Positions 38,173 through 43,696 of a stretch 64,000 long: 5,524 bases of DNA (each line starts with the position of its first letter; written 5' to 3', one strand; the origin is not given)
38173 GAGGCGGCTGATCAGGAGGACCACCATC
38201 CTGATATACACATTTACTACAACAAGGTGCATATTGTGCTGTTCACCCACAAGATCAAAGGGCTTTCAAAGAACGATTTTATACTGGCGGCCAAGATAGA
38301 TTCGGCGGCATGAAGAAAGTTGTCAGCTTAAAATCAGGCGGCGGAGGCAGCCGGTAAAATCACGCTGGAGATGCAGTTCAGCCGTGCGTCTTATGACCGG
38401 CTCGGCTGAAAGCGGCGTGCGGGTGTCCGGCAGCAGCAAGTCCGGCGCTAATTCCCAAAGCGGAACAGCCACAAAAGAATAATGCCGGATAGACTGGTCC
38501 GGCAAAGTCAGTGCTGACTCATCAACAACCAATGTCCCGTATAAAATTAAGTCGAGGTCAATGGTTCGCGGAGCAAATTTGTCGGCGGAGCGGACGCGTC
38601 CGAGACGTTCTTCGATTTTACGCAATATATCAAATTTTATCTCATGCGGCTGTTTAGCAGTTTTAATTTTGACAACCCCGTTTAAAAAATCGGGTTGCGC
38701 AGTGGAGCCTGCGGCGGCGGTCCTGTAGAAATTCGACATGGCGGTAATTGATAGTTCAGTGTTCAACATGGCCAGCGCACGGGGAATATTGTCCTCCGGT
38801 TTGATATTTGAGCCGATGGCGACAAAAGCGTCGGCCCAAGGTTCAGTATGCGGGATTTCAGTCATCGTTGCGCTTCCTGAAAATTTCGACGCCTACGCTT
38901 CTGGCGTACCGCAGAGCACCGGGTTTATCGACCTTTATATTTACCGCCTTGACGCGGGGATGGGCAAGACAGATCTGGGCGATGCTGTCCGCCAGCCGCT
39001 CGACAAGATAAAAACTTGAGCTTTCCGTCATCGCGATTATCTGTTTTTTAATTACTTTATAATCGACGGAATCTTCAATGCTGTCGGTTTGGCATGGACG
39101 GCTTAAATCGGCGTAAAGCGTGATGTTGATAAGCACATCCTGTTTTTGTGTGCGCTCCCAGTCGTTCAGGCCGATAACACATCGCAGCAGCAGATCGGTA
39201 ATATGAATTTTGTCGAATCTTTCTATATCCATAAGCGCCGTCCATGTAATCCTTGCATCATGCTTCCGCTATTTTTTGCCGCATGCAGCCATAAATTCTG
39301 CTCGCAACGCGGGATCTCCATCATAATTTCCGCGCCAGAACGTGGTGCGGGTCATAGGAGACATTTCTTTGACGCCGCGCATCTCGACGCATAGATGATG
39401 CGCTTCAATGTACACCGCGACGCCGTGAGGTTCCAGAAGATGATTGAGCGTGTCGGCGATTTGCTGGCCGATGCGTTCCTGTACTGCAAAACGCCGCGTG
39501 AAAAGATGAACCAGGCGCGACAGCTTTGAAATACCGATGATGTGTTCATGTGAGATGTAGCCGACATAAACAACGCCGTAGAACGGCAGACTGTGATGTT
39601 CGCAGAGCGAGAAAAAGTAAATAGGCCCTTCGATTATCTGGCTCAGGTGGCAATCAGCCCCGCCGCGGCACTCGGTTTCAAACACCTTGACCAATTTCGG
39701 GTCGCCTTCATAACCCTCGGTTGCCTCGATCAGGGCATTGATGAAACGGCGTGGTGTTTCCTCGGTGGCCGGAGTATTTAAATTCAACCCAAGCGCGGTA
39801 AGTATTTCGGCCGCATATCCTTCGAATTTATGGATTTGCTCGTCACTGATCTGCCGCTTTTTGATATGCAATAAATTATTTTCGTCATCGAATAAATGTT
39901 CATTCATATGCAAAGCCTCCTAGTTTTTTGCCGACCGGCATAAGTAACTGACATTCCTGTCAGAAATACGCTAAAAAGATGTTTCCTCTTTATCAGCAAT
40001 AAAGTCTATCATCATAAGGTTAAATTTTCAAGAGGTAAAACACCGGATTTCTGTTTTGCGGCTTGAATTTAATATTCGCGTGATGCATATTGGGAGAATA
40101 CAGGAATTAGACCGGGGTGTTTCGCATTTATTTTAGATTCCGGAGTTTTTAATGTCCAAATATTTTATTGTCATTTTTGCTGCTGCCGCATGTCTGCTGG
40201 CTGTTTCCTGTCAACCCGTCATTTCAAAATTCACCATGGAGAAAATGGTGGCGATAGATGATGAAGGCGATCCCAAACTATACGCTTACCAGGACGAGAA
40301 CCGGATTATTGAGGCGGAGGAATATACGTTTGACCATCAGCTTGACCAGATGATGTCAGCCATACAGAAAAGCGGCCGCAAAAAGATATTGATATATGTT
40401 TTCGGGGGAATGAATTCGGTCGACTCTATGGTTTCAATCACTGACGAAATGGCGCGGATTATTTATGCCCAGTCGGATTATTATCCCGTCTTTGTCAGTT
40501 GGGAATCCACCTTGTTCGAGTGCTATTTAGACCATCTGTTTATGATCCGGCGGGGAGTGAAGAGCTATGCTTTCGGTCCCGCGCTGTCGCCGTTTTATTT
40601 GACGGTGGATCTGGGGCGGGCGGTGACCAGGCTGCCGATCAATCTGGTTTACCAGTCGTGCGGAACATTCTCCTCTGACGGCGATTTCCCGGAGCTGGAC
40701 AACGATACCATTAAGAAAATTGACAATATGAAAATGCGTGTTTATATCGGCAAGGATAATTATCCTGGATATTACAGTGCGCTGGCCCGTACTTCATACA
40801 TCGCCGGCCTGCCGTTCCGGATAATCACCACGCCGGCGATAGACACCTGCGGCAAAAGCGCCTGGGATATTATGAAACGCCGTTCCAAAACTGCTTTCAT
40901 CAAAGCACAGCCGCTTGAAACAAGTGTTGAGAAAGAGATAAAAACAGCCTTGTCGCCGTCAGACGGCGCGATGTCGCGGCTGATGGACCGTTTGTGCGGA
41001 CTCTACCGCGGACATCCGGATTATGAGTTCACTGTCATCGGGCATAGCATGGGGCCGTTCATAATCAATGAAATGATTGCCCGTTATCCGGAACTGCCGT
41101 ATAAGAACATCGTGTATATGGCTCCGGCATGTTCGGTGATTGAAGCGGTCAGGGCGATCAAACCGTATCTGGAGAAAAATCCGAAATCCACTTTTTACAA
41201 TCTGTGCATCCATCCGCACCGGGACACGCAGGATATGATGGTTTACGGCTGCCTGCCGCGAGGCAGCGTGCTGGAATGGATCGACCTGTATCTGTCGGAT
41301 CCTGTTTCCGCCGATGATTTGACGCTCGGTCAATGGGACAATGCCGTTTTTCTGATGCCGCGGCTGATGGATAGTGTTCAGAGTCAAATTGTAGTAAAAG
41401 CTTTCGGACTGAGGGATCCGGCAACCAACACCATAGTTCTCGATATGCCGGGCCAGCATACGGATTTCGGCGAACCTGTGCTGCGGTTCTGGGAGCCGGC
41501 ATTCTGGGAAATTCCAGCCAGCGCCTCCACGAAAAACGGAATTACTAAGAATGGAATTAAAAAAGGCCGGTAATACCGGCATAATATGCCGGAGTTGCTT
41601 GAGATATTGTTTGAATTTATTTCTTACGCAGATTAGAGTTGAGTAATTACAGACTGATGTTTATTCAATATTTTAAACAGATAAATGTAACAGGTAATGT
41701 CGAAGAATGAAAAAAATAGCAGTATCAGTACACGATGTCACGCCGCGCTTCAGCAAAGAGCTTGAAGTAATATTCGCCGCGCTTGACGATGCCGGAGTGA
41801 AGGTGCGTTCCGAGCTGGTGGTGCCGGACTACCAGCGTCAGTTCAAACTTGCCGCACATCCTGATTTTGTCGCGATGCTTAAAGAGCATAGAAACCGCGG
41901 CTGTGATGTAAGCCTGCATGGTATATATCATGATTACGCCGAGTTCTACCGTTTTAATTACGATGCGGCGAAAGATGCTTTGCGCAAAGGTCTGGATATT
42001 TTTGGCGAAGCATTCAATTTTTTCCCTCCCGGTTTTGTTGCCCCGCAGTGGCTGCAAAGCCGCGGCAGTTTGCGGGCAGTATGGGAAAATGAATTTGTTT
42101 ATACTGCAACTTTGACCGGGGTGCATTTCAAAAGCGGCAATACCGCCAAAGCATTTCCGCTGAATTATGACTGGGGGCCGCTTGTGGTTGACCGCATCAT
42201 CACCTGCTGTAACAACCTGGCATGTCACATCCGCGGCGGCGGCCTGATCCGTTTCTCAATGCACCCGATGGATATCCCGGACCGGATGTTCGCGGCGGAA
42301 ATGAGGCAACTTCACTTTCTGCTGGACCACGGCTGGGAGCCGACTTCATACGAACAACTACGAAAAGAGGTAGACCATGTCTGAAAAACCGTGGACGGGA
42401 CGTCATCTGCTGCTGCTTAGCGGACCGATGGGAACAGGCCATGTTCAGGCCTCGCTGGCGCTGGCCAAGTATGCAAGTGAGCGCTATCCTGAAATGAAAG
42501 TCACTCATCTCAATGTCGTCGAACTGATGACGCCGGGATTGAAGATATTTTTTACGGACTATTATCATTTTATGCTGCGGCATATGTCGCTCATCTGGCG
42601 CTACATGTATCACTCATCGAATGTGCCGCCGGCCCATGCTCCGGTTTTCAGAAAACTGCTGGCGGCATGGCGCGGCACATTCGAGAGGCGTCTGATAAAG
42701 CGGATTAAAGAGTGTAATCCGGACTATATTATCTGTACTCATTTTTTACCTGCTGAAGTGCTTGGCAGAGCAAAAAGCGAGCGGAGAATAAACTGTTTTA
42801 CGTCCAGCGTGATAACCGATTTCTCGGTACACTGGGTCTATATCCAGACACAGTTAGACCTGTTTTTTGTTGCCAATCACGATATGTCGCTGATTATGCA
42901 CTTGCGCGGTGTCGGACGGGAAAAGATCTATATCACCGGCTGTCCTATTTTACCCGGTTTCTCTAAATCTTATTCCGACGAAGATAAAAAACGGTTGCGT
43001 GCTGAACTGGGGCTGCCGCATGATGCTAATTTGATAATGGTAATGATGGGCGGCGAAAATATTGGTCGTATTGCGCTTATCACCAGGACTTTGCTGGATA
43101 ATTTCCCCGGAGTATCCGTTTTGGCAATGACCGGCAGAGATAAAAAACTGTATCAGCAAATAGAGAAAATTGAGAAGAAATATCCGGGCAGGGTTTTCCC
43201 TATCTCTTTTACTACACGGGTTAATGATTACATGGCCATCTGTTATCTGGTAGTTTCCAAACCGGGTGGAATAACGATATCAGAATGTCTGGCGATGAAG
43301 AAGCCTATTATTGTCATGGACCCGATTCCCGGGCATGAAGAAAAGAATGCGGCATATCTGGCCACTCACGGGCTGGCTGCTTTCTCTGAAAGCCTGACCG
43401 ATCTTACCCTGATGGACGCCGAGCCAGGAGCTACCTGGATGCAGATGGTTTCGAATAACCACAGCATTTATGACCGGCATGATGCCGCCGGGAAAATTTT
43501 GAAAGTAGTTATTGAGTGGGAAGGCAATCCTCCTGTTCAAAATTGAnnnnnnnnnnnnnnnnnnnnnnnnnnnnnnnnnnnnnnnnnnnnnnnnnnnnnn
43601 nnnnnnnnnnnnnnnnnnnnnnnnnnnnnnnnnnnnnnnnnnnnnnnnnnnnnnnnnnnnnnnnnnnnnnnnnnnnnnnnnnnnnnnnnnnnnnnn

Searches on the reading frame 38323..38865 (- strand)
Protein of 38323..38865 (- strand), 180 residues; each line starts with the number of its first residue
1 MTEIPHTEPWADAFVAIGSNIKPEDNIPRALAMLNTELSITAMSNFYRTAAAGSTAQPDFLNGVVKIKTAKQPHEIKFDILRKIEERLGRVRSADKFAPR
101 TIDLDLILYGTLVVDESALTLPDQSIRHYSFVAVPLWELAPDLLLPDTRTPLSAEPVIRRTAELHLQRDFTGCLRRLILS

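Call 66: search_protein_families(library=pfam, proteins=[window:38323-38865:-], max_evalue=0.001)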
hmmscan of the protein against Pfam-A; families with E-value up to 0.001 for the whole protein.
window:38323-38865:- (180 aa): 1 family
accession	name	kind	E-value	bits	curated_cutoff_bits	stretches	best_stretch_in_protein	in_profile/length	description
PF01288.25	HPPK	-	4.3e-30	104.9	25.7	1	14-141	1-116/116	7,8-dihydro-6-hydroxymethylpterin-pyrophosphokinase (HPPK)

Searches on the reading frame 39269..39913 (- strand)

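Call 66: search_protein_families(library=pfam, proteins=[window:39269-39913:-], max_evalue=0.001)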
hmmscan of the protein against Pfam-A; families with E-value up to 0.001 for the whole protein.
window:39269-39913:- (214 aa): 2 families
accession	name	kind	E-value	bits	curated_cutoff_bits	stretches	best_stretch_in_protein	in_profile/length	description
PF01227.27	GTP_cyclohydroI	-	3.3e-52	176.9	27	1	34-210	5-177/179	GTP cyclohydrolase I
PF14489.11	QueF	-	0.00077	20.1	27.3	0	110-168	1-59/81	QueF-like protein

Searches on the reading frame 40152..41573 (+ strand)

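Call 66: search_protein_families(library=pfam, proteins=[window:40152-41573:+], max_evalue=0.001)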
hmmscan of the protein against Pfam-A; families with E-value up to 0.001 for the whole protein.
window:40152-41573:+ (473 aa): 1 family
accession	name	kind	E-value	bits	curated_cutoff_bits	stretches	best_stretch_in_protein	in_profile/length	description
PF12146.15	Hydrolase_4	-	1.3e-05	25.1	27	1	286-353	71-139/239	Serine aminopeptidase, S33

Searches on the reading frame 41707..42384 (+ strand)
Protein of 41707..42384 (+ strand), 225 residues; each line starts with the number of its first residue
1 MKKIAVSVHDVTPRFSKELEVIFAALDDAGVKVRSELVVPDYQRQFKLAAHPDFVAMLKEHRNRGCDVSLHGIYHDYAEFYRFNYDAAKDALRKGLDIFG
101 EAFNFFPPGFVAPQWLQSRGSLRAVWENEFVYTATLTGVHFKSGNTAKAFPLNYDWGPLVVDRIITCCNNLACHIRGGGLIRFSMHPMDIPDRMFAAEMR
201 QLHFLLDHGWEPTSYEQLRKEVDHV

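Call 67: search_protein_families(library=pfam, proteins=[window:41707-42384:+], max_evalue=0.001)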
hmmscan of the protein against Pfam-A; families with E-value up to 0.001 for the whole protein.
window:41707-42384:+ (225 aa): 1 family
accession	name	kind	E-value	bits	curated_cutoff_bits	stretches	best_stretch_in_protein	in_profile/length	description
PF10096.14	DUF2334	-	1.5e-20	74.1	26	1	4-196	2-197/203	Uncharacterized protein conserved in bacteria (DUF2334)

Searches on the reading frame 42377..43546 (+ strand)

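Call 67: search_protein_families(library=pfam, proteins=[window:42377-43546:+], max_evalue=0.001)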
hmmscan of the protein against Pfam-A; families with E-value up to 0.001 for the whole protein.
window:42377-43546:+ (389 aa): 2 families
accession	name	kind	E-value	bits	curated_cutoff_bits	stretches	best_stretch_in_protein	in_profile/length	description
PF06925.17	MGDG_synth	-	7.7e-26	91.6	25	1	22-191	1-169/169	Monogalactosyldiacylglycerol (MGDG) synthase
PF04101.22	Glyco_tran_28_C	-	5.8e-07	30.1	22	1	248-334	33-120/166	Glycosyltransferase family 28 C-terminal domain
